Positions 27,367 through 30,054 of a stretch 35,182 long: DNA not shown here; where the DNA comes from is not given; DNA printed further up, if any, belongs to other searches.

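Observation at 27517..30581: Orphan three-gene module resembling VirB2/VirB3/VirB4 inside a tailed phage-plasmid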

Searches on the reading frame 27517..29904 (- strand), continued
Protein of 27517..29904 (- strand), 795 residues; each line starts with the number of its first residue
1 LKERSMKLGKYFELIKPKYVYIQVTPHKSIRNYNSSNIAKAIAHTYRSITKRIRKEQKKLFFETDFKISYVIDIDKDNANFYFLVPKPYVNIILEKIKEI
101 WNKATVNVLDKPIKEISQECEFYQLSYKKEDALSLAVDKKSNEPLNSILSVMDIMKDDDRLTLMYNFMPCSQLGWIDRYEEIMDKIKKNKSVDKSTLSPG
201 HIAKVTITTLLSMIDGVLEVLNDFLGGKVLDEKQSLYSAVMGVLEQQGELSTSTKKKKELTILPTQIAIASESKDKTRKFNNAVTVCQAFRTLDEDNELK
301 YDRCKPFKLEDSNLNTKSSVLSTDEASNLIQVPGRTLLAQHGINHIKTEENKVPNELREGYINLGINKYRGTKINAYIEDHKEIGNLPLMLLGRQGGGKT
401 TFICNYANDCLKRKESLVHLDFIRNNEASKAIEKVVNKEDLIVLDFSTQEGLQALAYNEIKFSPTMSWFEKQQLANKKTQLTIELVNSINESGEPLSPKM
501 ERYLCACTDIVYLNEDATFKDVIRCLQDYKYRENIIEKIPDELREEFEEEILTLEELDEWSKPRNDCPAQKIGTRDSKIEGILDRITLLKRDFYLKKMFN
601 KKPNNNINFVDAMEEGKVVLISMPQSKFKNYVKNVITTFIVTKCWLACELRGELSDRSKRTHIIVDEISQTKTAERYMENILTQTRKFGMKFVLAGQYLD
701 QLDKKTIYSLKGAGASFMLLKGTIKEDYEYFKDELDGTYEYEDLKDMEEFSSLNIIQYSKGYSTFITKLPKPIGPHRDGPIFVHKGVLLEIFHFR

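Call 16: find_homologous_proteins(query=window:27517-29904:-, max_evalue=0.00001)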
Query window:27517-29904:- (795 aa): 672 proteins with E <= 0.00001 among 8000 candidates; the best 120 are listed.
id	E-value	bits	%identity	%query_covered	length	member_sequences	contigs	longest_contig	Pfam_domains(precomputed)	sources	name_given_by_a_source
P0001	0.0e+0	1783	100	100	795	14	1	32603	PF13173.13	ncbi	-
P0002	0.0e+0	1320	74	99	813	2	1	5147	PF10412.16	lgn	-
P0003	0.0e+0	1252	72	97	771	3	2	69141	PF13173.13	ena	-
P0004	0.0e+0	1248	72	97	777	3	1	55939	PF13173.13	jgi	jgi:undecaprenyl pyrophosphate synthase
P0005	0.0e+0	1244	71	97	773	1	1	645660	-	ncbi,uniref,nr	ncbi:hypothetical protein [Clostridium gasigenes]|uniref:hypothetical protein n=1 Tax=Clostridium ga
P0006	0.0e+0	1243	72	97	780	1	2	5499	PF13173.13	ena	-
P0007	0.0e+0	1242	71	97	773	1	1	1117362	-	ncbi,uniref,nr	ncbi:hypothetical protein KPL40_04080 [Clostridium gasigenes]|uniref:hypothetical protein n=1 Tax=Cl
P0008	0.0e+0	1235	71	97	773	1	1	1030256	-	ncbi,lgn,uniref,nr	ncbi:hypothetical protein [Clostridium gasigenes]|uniref:AAA-like domain-containing protein n=1 Tax=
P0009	0.0e+0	1233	71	97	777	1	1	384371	PF13173.13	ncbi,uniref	ncbi:hypothetical protein ACQPVP_03460 [Clostridium nigeriense]|uniref:hypothetical protein n=1 Tax=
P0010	0.0e+0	1226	71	97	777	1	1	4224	PF13173.13,PF10412.16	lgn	-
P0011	0.0e+0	1198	69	96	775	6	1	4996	PF13173.13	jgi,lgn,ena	-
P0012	0.0e+0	1197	69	96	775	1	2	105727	PF13173.13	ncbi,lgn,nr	ncbi:hypothetical protein FDC58_16860 [Clostridium botulinum]|nr:hypothetical protein [Clostridium b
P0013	0.0e+0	1196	69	96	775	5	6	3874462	PF13173.13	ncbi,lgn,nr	ncbi:AAA-like domain protein [Clostridium botulinum 202F]|nr:AAA-like domain protein [Clostridium bo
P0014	0.0e+0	1194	69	96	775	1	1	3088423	PF13173.13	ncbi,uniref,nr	ncbi:hypothetical protein [Clostridium cagae]|uniref:hypothetical protein n=1 Tax=Clostridium cagae 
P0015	0.0e+0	1152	68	97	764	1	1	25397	PF13173.13,PF10412.16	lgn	-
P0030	0.0e+0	1062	62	97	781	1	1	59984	-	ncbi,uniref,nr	ncbi:AAA-like domain protein [Clostridium saccharobutylicum]|uniref:type IV secretion system DNA-bin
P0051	0.0e+0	1026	60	97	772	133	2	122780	PF13173.13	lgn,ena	-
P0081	2.6e-271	920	52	97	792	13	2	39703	PF13173.13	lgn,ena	-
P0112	7.1e-261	886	53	97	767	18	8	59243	-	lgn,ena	-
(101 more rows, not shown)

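Call 19: get_annotated_region(hit=H66, flank=12000)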
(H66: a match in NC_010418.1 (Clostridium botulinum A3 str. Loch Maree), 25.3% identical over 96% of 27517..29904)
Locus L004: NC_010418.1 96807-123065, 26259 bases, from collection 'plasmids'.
description: Clostridium botulinum A3 str. Loch Maree plasmid pCLK, complete sequence
organism: Clostridium botulinum A3 str. Loch Maree (NCBI taxid 498214)
taxonomy: Bacteria; Bacillota; Clostridia; Eubacteriales; Clostridiaceae; Clostridium; Clostridium botulinum; Clostridium botulinum A3 str. Loch Maree
host: -; source: -; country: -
typing (MOB-suite, as given by PLSDB): non-mobilizable; replicon rep_cluster_1536; mating-pair formation MPF_T
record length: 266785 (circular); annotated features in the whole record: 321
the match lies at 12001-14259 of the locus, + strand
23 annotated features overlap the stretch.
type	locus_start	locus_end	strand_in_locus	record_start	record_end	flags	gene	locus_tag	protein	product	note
CDS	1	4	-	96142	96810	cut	-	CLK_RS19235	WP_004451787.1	hypothetical protein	-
CDS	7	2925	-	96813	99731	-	-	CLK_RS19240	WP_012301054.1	N-6 DNA methylase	GO:0006306 - DNA methylation [Evidence IEA]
CDS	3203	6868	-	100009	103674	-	-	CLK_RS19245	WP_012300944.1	DUF6273 domain-containing protein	-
CDS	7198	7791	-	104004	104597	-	-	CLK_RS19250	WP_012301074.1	hypothetical protein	-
CDS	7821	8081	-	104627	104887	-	-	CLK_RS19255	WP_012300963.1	hypothetical protein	-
CDS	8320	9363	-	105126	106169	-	-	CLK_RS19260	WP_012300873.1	hypothetical protein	-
CDS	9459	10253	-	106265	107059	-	-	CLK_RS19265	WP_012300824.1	hypothetical protein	-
CDS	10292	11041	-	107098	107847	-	-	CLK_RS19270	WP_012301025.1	hypothetical protein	-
CDS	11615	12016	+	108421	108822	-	-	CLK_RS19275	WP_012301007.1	TrbC/VirB2 family protein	-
CDS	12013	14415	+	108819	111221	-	-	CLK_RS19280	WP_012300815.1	ATP-binding protein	-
CDS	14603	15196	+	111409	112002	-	-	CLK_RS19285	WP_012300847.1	hypothetical protein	-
CDS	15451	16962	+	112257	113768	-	-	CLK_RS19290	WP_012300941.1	AAA family ATPase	-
CDS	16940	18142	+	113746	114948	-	-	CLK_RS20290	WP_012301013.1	hypothetical protein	-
CDS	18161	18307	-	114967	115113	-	-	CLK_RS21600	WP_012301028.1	hypothetical protein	-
CDS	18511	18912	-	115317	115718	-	-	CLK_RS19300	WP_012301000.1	hypothetical protein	-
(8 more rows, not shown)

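Call 20: get_annotated_region(hit=H42, flank=6000)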
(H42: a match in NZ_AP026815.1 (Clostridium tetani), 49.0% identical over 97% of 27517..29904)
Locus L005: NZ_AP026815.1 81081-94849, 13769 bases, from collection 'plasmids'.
description: Clostridium tetani strain KHSU-154306-013 plasmid pKHSU-154306-013-1, complete sequence
organism: Clostridium tetani (NCBI taxid 1513)
taxonomy: Bacteria; Bacillota; Clostridia; Eubacteriales; Clostridiaceae; Clostridium; Clostridium tetani
host: -; source: soil; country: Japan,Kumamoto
typing (MOB-suite, as given by PLSDB): non-mobilizable; replicon rep_cluster_256
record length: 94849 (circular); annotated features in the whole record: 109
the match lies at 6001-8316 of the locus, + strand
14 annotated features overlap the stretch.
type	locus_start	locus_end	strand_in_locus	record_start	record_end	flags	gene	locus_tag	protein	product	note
CDS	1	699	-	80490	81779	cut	-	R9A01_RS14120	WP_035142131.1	S41 family peptidase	-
CDS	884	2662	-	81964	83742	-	-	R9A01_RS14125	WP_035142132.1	ABC transporter ATP-binding protein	-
CDS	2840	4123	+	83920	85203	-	-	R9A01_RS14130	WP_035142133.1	radical SAM protein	-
CDS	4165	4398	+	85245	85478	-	-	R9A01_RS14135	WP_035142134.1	hypothetical protein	-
CDS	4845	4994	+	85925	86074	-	-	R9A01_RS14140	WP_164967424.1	hypothetical protein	-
CDS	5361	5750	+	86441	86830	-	-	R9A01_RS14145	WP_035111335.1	hypothetical protein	-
CDS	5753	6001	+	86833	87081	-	-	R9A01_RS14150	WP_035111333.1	hypothetical protein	-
CDS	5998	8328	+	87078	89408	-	-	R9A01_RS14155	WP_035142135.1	type IV secretion system DNA-binding domain-containing protein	-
CDS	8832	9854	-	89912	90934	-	-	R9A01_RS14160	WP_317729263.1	transposase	-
CDS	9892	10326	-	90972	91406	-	tnpA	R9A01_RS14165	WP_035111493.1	IS200/IS605-like element ISClte2 family transposase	GO:0006313 - DNA transposition [Evidence IEA]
CDS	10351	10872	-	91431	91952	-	-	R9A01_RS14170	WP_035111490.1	hypothetical protein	-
CDS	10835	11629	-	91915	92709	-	-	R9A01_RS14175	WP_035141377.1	hypothetical protein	-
CDS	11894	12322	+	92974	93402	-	-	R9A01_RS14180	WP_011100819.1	hypothetical protein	-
CDS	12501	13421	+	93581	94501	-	-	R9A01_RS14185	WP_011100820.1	DUF4351 domain-containing protein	-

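Call 21: get_annotated_region(hit=H17, flank=5000)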
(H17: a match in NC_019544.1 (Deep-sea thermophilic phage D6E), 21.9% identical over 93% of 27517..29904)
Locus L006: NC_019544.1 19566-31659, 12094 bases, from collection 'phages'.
description: Deep-sea thermophilic phage D6E, complete genome.
organism: Deep-sea thermophilic phage D6E (NCBI taxid 749413)
taxonomy: Viruses; Duplodnaviria; Heunggongvirae; Uroviricota; Caudoviricetes
host: -; source: -; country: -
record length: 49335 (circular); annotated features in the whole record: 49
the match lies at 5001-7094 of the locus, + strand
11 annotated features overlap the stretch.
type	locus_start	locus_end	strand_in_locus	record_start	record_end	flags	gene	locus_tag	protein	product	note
CDS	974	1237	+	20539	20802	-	-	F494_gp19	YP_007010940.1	holin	D6E-ORF19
CDS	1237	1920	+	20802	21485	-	-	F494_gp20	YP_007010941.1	endolysin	D6E-ORF20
CDS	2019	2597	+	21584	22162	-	-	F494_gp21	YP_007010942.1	DUF4352 domain-containing protein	D6E-ORF21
CDS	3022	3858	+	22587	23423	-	-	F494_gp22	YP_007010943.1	partition protein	D6E-ORF22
CDS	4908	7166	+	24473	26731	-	-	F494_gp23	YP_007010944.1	type IV secretory system conjugative DNA transfer family protein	D6E-ORF23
CDS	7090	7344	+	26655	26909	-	-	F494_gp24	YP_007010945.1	hypothetical protein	D6E-ORF24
CDS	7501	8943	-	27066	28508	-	-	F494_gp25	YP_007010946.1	integrase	D6E-ORF25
CDS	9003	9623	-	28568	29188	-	-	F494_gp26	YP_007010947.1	UmuD-like protein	D6E-ORF26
CDS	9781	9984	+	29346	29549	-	-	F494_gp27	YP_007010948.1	helix-turn-helix domain-containing protein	D6E-ORF27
CDS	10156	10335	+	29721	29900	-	-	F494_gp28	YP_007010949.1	hypothetical protein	D6E-ORF28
CDS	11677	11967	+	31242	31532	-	-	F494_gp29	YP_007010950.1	hypothetical protein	D6E-ORF29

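Call 28: find_related_loci(query=A1, collection=genome_contigs, flank=8000)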
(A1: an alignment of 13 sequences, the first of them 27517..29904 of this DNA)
Query A1 (795 aa) in genome_contigs; peptide patterns used: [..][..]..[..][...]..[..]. (x = any residue, [..] = any of these).
77 stretches matched a pattern; 14 encode a relative of the query (tblastn E <= 1e-3); 14 distinct loci.
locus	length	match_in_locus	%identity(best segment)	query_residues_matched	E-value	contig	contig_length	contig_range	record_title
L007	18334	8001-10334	70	1-778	0e+0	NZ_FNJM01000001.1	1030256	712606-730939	Clostridium gasigenes strain DSM 12272, whole genome shotgun sequence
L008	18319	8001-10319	71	2-773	0e+0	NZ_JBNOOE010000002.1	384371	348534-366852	Clostridium nigeriense strain B26 NODE_2_length_384371_cov_114.056816, whole genome shotgun sequence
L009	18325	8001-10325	62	2-773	0e+0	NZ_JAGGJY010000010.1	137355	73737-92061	Clostridium tertium strain DSM 2485 Ga0454102_10, whole genome shotgun sequence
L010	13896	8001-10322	59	2-773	0e+0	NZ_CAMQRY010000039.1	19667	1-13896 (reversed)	MAG: uncultured Clostridium sp. isolate ERR3140039_bin.2_metaWRAP_v1.3_MAG ERZ4740277.121, whole genome shotgun sequence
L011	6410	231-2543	53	2-773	0e+0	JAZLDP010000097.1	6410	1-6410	MAG: Clostridia bacterium isolate T1900045029_TC20190022.MAGScoT_cleanbin_000015 SGB_4447_k141_391673, whole genome shot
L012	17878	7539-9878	62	4-773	0e+0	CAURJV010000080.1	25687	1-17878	MAG TPA_asm: uncultured Clostridium sp. isolate ERR9968982_bin.17_MetaWRAP_v1.3_MAG genome assembly, contig: ERZ21616089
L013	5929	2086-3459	57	4-461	7e-174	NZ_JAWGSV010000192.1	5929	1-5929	MAG: Clostridium sp. isolate N3_174_034G1_dasN3_174_034G1_concoct_7 174_005_scaffold_1195, whole genome shotgun sequence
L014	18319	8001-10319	53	1-773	0e+0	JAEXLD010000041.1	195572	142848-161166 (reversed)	MAG: Bacillota bacterium isolate OH_HBlB_263 k127_1348426, whole genome shotgun sequence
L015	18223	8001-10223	36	4-774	5e-138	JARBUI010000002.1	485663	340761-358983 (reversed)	MAG: Clostridia bacterium isolate L_E1_T20_C_bin.58 scaffold_39, whole genome shotgun sequence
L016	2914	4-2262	38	31-773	2e-143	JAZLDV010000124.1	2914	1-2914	MAG: Coprobacillaceae bacterium isolate T1900045026_TC20190019.MAGScoT_cleanbin_000013 SGB_4436_k141_1793987, whole geno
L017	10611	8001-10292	50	10-773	0e+0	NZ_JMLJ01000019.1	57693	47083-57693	Clostridium hydrogeniformans DSM 21757 BR69DRAFT_scaffold00016.16_C, whole genome shotgun sequence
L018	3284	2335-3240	53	2-301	8e-95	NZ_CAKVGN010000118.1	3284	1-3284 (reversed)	MAG: uncultured Brachyspira sp. isolate REFINED_METABAT215_TOP10_CONTIGS_1500_ASSEMBLY_K77_MERGED__Hadza_MoBio_hadza-I-L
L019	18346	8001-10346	35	2-770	1e-129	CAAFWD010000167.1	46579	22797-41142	MAG TPA_asm: uncultured Cetobacterium sp., isolate HGM14301, WGS project CAAFWD010000000 data, contig: SRS475578_13_k119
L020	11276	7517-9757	25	22-777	1e-39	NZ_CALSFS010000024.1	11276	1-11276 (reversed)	Clostridium sp. Marseille-Q2269 contig00024, whole genome shotgun sequence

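Call 40: predict_structure(alignment_id=A2)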
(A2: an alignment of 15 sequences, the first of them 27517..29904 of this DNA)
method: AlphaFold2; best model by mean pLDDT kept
length: 795 residues; sequences in the alignment: 15
mean_pLDDT: 77.8   pTM: 0.61
mean pLDDT of the five models: 77.8, 75.3, 71.1, 69.0, 65.6
residues with pLDDT >= 90: 223; 70-90: 364; 50-70: 121; < 50: 87
segments of 3 or more residues with pLDDT < 50: 1-3, 135-137, 189-210, 221-250, 346-349, 777-795
pLDDT, mean of each block of 10 residues (from residue 1): 58 80 74 70 76 64 77 85 88 83 78 86 79 50 71 83 87 58 55 39 47 49 39 37 42 59 86 89 84 62 88 82 78 71 54 86 86 86 88 86 93 93 87 90 91 88 86 89 88 81 92 88 90 91 90 88 74 62 83 90 88 93 88 92 92 74 92 91 86 92 92 92 89 77 77 91 90 59 38 41
secondary structure, 60 per line:
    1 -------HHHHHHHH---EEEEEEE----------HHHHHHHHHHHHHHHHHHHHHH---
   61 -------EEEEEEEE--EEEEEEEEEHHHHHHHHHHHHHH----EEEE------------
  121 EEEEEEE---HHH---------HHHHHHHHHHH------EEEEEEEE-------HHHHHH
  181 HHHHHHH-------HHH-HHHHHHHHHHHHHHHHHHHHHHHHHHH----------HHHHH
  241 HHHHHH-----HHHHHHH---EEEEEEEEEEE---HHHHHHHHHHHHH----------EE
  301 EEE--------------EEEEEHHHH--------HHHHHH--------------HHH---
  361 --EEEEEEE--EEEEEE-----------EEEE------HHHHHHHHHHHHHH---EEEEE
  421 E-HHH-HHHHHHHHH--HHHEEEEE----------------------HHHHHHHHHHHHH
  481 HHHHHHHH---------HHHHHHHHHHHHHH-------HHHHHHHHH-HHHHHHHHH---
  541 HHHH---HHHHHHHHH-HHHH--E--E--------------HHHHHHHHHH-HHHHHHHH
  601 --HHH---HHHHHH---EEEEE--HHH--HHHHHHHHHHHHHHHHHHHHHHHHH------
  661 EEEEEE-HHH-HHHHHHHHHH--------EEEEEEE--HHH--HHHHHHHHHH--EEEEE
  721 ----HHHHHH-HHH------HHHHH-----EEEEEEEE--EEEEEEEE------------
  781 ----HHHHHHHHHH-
elements in order (helices of 4 or more, strands of 3 or more residues): H8-15 E19-25 H36-57 E68-75 E78-86 H87-100 E105-108 E121-127 H143-153 E160-167 H175-187 H199-225 H236-246 H252-258 E262-272 H276-288 E299-303 E318-322 H323-326 H335-340 E363-369 E372-377 E389-392 H399-412 E416-421 H427-435 E441-445 H468-488 H498-511 H519-527 H529-537 H541-544 H548-556 H558-561 H582-591 H593-600 H609-614 E618-622 H630-654 E661-666 H672-681 E690-696 H704-713 E716-720 H725-730 H741-745 E751-758 E761-768 H785-794

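Call 41: search_protein_representatives(alignment_id=A2)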
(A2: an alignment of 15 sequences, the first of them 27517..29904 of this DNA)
Query: 15 sequences, 776 profile positions. Proteins with E-value up to 0.001 (for the whole library): 4129; up to 1e-10: 830; up to 1e-30: 276. The best 150 are listed.
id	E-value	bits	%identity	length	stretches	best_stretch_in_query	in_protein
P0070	0.0e+00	1192.1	-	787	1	2-775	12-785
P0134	2.2e-287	971.9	-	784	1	2-775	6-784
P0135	8.8e-279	943.5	-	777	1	2-774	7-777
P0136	1.0e-275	933.4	-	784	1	3-775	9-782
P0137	1.1e-274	930.0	-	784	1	2-774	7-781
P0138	6.6e-269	910.8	-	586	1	1-570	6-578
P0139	3.2e-263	892.1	-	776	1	2-772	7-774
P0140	5.5e-242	821.8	-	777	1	1-771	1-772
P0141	1.1e-240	817.6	-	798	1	3-775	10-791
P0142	8.1e-238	808.0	-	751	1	7-772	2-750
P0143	1.6e-228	777.3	-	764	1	3-774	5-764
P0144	4.8e-226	769.1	-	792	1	3-773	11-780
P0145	9.0e-224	761.6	-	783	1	3-775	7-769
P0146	9.0e-224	761.6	-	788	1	2-775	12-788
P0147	7.9e-222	755.2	-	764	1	2-770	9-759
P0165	4.2e-188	643.6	-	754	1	1-775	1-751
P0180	7.1e-155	533.8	-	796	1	3-775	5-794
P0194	1.3e-134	466.8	-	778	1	1-774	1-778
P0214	7.8e-116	404.7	-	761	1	21-773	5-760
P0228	8.0e-103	361.6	-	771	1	13-771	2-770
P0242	4.0e-94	332.8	-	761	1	16-775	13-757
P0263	1.1e-82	295.1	-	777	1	16-775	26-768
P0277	1.8e-75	271.2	-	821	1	2-761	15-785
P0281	8.0e-74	265.7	-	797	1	7-752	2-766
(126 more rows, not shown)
